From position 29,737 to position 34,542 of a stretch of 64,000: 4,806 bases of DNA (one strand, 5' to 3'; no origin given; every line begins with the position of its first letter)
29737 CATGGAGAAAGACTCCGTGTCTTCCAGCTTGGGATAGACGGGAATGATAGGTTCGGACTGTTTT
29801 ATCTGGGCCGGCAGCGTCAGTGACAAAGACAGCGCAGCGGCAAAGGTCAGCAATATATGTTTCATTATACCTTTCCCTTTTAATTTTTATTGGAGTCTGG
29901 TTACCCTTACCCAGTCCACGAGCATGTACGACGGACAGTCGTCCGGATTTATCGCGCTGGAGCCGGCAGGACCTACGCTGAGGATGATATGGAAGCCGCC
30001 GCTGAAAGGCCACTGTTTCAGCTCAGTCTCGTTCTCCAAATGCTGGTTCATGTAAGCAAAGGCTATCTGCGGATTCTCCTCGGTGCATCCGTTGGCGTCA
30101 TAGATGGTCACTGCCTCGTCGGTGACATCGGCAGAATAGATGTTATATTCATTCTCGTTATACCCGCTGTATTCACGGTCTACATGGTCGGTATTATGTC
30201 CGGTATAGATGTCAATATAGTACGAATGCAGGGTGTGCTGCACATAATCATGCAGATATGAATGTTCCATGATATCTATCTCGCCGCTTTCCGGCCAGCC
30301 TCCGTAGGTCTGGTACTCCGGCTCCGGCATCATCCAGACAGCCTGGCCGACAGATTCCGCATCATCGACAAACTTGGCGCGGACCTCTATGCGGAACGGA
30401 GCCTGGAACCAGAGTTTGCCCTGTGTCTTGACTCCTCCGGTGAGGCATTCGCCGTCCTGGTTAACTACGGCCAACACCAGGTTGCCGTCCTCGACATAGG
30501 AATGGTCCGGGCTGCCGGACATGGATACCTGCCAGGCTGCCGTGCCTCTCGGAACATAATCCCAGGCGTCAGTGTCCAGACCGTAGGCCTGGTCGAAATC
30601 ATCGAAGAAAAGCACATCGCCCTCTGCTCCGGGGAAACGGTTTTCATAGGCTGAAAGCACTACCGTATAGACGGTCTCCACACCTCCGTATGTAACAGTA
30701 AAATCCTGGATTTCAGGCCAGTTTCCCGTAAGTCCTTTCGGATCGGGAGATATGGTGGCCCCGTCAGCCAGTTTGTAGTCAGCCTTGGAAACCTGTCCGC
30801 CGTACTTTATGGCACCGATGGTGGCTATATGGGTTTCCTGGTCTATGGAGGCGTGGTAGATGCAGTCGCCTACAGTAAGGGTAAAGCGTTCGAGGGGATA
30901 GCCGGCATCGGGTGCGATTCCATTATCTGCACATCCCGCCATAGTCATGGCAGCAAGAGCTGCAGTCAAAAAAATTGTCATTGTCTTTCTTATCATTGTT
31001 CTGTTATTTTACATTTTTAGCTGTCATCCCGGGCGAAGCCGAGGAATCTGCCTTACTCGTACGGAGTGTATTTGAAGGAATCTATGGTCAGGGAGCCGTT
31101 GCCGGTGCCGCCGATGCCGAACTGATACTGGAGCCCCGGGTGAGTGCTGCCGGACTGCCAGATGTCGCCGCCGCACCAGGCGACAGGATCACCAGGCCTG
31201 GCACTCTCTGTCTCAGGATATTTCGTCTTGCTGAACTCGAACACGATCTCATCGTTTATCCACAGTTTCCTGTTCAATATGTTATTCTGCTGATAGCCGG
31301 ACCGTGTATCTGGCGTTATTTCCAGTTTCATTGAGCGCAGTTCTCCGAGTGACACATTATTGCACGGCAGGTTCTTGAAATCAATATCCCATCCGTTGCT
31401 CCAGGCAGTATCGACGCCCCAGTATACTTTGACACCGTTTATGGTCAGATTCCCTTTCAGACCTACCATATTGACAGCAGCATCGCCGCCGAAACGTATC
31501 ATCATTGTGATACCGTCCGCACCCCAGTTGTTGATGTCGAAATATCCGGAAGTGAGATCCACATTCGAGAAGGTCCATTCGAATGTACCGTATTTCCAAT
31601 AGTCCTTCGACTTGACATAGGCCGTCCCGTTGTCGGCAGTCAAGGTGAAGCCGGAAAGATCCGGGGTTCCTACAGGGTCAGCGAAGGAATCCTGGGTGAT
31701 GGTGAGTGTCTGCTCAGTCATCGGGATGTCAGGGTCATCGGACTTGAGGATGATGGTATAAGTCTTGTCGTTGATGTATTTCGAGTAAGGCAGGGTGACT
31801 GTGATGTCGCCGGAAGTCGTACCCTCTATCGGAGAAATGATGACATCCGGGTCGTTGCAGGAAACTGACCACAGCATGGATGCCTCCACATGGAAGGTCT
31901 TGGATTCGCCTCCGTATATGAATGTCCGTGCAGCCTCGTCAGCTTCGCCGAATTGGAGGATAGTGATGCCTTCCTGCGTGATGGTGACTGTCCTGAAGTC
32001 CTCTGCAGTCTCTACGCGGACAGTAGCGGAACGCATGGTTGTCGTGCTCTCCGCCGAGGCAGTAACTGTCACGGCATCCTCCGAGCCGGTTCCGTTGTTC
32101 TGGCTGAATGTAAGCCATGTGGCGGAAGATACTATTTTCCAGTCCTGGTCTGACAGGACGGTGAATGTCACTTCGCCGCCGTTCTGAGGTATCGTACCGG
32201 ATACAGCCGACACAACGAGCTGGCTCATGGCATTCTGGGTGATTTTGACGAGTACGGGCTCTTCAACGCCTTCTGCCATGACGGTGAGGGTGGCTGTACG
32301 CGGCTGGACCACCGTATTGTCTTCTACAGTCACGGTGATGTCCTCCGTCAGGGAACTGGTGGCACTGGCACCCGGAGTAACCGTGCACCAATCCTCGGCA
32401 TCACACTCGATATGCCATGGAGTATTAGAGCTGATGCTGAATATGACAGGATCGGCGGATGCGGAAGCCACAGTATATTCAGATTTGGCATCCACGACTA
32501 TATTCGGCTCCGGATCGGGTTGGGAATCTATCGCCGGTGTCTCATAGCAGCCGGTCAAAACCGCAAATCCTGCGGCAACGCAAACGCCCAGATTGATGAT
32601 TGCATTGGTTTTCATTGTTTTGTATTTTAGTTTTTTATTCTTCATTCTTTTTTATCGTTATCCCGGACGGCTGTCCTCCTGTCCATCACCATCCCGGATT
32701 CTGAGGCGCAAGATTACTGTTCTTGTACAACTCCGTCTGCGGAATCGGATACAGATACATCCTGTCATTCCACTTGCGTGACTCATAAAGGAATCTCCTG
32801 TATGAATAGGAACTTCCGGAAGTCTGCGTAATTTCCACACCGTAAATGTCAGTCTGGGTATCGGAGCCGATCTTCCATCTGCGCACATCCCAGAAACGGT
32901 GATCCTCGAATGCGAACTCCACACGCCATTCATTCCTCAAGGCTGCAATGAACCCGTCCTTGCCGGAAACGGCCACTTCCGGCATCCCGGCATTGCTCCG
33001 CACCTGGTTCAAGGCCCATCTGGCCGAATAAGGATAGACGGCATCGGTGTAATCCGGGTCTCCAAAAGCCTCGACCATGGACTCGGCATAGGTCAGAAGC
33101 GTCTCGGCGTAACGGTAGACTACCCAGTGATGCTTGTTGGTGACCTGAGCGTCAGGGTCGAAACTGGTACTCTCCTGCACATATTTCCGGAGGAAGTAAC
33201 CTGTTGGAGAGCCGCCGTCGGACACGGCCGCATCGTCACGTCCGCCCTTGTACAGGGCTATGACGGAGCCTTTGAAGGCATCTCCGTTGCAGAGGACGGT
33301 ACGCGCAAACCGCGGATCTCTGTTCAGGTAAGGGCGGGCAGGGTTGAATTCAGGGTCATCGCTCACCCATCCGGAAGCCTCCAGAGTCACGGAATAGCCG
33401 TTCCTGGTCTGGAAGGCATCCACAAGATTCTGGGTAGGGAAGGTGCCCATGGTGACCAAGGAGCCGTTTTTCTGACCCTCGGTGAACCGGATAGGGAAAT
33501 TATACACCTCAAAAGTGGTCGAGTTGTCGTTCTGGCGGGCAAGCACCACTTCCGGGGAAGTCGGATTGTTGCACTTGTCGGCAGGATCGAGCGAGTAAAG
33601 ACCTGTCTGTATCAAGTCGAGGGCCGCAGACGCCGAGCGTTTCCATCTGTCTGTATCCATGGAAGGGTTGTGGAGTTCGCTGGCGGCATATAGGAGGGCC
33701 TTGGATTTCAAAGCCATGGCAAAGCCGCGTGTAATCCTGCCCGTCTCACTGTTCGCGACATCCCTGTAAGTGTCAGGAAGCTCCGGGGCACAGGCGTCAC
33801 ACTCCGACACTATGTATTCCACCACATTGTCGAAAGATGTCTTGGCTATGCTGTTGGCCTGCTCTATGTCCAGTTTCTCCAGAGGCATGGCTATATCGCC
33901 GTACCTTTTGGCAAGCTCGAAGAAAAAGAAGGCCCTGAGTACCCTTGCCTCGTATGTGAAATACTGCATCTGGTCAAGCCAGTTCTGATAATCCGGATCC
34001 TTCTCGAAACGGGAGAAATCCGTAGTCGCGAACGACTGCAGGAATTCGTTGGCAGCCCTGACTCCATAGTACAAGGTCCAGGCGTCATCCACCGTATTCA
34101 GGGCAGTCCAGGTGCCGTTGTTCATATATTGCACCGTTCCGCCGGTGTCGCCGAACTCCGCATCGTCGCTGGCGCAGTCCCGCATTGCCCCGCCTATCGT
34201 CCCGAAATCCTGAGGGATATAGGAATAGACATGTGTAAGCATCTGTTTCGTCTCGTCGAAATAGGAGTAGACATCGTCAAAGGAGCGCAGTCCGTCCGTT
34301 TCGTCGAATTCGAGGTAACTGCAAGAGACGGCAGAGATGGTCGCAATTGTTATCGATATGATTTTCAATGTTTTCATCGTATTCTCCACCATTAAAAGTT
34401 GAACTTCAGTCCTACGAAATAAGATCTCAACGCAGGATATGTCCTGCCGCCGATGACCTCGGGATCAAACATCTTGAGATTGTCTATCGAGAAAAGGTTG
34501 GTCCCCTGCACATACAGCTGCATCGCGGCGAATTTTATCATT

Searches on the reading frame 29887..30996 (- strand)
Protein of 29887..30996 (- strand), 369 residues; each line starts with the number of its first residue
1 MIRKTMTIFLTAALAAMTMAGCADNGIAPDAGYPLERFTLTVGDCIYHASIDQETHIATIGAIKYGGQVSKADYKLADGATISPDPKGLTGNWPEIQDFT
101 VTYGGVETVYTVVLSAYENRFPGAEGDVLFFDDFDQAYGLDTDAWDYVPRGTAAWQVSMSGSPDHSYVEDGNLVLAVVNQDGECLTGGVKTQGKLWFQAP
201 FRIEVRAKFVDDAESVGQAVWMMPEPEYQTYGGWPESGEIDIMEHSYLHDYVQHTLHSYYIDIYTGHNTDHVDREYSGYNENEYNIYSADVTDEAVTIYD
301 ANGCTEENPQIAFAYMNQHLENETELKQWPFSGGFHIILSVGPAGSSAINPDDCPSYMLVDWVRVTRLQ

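Call 39: search_protein_families(library=pfam, proteins=[window:29887-30996:-])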
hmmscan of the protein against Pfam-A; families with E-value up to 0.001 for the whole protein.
window:29887-30996:- (369 aa): 1 family
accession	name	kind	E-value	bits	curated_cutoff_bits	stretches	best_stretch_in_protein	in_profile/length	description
PF16341.10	DUF4971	-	1.3e-17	64.3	31.3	1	3-134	2-141/141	Domain of unknown function (DUF4971)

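Call 59: search_solved_structures(query=window:29887-30996:-, max_evalue=0.001)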
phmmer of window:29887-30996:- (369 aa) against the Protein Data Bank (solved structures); distinct sequences matched with E-value up to 0.001: 21.
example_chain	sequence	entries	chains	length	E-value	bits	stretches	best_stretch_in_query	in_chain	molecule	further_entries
6t2r_AAA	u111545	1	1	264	5.7e-20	74.9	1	127-364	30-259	Beta-glycosidase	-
6t2o_AAA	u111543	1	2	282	1.5e-16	63.6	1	127-368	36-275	Glycosyl hydrolase family 16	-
6t2p_AAA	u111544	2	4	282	3.8e-16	62.3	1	127-368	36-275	Glycosyl hydrolase family 16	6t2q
6t2s_AAA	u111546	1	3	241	4.4e-15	58.8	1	128-368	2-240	Glycoside hydrolase family 16 protein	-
3iln_A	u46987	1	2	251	6.9e-15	58.1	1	128-367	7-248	Laminarinase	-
7wwc_A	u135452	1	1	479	7.3e-11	44.9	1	122-366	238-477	beta-1,3(4)-glucanase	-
7ww4_A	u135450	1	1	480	7.3e-11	44.9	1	122-366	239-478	beta-1,3(4)-glucanase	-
8va4_A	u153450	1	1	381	2.8e-09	39.7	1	161-366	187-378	Glycoside hydrolase family 16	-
6xof_A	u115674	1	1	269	3.5e-09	39.4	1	128-366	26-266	GH16 family protein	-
6xqf_A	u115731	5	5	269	1.6e-08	37.2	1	128-366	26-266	GH16 family protein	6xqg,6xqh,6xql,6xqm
5wut_A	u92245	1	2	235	7.3e-08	35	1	137-346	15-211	ULam111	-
9vmv_A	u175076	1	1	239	8.1e-08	34.9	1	124-257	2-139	Beta-1,3-glucanase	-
9voq_A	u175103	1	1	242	8.6e-08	34.8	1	124-257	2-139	Beta-1,3-glucanase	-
2vy0_A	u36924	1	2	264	1.4e-07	34.1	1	182-246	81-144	ENDO-BETA-1,3-GLUCANASE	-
9voo_A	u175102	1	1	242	2.1e-07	33.5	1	124-257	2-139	Hydrolase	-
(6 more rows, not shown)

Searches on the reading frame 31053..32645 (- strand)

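Call 39: search_protein_families(library=pfam, proteins=[window:31053-32645:-])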
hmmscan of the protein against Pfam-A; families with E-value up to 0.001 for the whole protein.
window:31053-32645:- (530 aa): 2 families
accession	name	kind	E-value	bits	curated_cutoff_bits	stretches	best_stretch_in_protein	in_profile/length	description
PF13004.13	BACON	-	5.7e-18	65.1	25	2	77-137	3-60/61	Putative binding domain, N-terminal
PF19190.6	BACON_2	-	1.3e-15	57.5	25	2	155-226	17-93/94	Viral BACON domain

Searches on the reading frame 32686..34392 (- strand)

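Call 39: search_protein_families(library=pfam, proteins=[window:32686-34392:-])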
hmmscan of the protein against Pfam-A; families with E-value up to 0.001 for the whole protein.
window:32686-34392:- (568 aa): 2 families
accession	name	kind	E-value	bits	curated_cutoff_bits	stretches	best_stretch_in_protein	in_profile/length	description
PF07980.17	SusD_RagB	-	3.2e-47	162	23.1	1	283-568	4-297/297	SusD family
PF14322.12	SusD-like_3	-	1.6e-06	28.9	27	1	41-233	18-190/191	Starch-binding associating with outer membrane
